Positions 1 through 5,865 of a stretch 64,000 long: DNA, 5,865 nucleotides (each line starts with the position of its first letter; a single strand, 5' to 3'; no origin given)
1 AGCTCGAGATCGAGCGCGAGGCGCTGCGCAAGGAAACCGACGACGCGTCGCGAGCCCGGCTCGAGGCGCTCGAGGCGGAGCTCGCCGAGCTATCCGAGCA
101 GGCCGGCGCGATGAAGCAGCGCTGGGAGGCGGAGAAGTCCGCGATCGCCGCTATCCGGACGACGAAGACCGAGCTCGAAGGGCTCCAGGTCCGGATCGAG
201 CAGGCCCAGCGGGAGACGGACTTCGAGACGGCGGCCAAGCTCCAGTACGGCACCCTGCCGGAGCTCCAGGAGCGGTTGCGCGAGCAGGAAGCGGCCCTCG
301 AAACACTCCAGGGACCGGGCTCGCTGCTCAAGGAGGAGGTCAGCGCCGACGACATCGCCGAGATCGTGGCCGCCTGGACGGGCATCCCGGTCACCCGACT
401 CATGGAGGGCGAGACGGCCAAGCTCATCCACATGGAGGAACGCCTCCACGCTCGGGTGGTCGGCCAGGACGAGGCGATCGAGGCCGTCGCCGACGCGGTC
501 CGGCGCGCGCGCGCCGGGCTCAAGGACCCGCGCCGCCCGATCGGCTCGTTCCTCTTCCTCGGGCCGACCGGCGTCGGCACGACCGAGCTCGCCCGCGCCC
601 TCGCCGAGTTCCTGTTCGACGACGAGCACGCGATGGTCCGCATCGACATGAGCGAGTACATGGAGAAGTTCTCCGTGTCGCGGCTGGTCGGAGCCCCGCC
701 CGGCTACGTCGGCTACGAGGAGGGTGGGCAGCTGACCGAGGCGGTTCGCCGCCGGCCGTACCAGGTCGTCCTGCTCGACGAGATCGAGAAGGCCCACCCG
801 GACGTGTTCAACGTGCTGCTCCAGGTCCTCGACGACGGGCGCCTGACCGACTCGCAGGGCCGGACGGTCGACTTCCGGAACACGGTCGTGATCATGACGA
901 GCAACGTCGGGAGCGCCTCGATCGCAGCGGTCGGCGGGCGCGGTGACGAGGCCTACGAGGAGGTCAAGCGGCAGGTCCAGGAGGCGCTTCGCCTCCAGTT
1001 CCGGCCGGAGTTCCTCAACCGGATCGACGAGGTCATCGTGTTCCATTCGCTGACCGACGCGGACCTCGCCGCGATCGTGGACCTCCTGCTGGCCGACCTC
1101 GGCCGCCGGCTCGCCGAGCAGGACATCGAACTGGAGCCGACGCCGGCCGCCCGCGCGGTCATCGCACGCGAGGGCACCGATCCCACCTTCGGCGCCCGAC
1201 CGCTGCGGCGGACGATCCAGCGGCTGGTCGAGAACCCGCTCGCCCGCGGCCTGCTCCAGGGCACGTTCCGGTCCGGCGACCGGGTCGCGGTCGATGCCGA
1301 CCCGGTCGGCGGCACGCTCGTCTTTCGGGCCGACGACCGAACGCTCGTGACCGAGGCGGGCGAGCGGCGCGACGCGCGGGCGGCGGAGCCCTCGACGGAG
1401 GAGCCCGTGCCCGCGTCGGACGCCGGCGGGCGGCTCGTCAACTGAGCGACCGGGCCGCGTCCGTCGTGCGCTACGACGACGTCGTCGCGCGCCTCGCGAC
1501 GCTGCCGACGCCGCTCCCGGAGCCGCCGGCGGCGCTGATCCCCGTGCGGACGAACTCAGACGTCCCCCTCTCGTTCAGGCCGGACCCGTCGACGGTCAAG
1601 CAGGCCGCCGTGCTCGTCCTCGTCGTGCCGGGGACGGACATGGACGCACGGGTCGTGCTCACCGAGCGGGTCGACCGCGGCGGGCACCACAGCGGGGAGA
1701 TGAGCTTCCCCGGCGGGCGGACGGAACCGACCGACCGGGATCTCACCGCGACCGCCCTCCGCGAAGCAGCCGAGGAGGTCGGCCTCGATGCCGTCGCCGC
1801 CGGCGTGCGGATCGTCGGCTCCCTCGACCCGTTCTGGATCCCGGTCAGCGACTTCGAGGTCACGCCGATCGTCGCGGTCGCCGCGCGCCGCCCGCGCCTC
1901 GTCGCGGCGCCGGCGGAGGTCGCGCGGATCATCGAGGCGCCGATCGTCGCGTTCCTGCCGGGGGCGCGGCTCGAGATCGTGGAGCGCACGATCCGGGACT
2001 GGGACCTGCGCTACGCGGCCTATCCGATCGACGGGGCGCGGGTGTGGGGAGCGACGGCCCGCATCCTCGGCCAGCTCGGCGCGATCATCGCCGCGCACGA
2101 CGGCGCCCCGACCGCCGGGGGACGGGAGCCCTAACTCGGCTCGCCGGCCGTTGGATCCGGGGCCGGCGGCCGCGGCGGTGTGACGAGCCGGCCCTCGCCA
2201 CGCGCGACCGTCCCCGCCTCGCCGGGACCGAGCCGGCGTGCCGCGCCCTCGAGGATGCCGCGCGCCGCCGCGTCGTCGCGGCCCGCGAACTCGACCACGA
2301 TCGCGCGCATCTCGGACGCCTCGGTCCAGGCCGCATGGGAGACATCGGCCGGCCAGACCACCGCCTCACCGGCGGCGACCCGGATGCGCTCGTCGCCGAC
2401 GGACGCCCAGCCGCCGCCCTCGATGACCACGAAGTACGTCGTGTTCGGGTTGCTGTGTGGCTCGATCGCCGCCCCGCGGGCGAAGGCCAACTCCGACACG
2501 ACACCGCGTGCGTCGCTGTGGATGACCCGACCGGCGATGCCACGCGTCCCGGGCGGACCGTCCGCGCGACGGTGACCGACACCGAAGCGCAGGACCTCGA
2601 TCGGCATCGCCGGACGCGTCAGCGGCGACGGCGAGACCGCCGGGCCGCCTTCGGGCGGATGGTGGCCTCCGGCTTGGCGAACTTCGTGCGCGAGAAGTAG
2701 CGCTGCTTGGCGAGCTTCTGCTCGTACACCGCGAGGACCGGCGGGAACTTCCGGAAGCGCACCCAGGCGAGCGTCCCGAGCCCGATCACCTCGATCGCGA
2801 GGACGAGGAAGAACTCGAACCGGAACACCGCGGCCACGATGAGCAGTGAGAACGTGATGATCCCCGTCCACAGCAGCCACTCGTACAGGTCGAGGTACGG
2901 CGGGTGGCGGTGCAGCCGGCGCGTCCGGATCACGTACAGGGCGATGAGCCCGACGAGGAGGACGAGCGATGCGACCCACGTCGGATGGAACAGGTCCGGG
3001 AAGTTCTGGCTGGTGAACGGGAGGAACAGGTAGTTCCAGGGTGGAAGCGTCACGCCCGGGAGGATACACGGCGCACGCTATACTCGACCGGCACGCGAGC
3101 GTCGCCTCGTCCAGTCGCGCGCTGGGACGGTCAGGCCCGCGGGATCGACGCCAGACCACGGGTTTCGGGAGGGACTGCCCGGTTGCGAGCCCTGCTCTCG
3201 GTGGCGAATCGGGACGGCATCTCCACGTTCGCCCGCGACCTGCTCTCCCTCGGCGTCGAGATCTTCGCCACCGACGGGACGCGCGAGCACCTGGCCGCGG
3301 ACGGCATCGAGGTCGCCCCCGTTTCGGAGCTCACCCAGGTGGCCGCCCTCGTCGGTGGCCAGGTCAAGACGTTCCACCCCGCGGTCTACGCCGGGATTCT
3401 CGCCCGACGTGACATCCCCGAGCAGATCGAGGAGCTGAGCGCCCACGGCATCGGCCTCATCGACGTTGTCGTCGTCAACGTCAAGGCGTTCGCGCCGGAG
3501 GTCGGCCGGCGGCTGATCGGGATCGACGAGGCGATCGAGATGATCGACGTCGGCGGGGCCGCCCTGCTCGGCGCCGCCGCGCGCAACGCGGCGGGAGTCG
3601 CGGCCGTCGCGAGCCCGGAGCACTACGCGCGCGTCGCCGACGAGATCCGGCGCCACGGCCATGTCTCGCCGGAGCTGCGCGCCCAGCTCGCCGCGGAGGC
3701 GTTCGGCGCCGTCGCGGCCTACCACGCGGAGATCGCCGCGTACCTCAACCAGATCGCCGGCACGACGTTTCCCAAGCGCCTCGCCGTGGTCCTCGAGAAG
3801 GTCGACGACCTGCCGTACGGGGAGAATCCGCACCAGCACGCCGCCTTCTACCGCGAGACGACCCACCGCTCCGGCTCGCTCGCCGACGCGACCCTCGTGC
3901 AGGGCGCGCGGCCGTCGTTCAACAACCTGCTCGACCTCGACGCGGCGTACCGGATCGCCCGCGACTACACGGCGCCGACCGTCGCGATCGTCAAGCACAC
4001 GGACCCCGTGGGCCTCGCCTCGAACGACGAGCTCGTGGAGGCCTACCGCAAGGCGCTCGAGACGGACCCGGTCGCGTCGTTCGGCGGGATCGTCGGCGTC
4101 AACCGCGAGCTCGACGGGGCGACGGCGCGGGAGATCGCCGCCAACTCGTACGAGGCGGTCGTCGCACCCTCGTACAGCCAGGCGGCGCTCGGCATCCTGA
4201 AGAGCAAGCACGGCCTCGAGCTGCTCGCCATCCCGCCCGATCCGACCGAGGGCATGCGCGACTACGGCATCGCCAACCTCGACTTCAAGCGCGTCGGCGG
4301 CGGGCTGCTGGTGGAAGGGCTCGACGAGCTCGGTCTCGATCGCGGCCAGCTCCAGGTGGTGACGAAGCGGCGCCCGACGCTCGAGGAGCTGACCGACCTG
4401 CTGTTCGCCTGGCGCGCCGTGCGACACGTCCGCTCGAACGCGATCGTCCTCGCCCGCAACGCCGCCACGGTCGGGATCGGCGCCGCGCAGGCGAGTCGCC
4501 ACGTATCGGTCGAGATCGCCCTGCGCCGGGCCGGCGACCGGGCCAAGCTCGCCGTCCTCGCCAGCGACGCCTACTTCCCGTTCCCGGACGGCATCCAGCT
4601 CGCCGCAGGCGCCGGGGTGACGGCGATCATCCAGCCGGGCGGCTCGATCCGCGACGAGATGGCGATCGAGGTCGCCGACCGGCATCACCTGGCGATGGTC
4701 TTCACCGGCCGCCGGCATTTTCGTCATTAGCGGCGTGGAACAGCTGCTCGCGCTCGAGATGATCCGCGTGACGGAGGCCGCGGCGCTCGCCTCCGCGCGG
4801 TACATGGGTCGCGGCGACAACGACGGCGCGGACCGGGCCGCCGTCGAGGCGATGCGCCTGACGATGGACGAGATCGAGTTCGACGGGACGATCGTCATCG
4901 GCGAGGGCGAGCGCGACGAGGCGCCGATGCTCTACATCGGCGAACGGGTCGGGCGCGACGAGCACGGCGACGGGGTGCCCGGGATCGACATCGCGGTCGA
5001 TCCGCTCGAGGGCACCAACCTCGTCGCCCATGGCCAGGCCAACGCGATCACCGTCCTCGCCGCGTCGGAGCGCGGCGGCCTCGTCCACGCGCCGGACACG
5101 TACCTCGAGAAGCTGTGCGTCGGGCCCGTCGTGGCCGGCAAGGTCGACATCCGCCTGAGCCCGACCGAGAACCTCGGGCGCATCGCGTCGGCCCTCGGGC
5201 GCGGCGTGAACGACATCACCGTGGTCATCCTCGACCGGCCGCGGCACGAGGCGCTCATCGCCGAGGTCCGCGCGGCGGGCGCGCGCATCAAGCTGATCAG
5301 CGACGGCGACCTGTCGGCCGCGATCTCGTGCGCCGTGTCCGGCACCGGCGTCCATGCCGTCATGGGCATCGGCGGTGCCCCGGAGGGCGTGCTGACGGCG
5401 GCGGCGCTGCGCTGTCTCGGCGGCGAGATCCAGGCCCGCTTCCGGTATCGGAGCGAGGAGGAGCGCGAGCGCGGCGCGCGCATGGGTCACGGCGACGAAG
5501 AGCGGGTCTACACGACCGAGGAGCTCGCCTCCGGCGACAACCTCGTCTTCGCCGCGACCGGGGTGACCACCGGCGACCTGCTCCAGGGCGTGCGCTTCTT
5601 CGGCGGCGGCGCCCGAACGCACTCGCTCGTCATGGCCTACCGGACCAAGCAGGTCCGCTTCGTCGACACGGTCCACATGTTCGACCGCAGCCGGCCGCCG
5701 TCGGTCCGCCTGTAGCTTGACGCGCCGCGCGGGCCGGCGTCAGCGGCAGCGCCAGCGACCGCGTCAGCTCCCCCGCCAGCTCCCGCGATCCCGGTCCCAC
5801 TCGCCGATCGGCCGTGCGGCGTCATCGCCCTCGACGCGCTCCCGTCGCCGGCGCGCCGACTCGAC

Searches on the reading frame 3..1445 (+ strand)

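Call 81: search_protein_families(library=pfam, proteins=[window:3-1445:+], max_evalue=0.00001)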
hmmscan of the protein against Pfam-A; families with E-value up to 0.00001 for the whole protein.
window:3-1445:+ (480 aa): 5 families
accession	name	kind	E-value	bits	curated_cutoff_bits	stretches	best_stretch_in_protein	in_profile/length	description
PF07724.20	AAA_2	-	9.1e-73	244.2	27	1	178-344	1-166/166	AAA domain (Cdc48 subfamily)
PF10431.15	ClpB_D2-small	-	4e-26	91.3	21.9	1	350-430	1-81/81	C-terminal, D2-small domain, of ClpB protein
PF07728.20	AAA_5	-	2.6e-13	50.6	22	1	183-303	2-124/139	AAA domain (dynein-related subfamily)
PF00004.35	AAA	-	5.2e-08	33.9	21.2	1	184-303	2-111/131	ATPase family associated with various cellular activities (AAA)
PF00158.32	Sigma54_activat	-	3.5e-06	27.3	20.2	1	181-291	23-135/168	Sigma-54 interaction domain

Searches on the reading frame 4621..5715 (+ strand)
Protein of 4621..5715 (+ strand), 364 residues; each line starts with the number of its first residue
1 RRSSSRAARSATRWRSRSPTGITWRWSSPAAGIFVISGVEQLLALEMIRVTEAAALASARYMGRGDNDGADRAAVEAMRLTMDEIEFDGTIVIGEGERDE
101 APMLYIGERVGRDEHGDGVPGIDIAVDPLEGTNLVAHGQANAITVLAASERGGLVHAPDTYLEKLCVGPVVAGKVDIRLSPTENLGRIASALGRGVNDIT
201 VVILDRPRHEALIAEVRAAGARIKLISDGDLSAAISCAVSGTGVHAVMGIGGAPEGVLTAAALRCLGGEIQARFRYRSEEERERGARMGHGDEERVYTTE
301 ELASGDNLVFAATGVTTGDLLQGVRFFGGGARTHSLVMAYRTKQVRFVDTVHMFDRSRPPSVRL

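Call 81: search_protein_families(library=pfam, proteins=[window:4621-5715:+], max_evalue=0.00001)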
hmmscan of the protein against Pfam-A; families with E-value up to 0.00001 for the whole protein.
window:4621-5715:+ (364 aa): 1 family
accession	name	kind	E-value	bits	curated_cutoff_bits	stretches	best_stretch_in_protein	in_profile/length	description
PF03320.18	FBPase_glpX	-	6.7e-134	446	27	1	43-352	3-307/307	Bacterial fructose-1,6-bisphosphatase, glpX-encoded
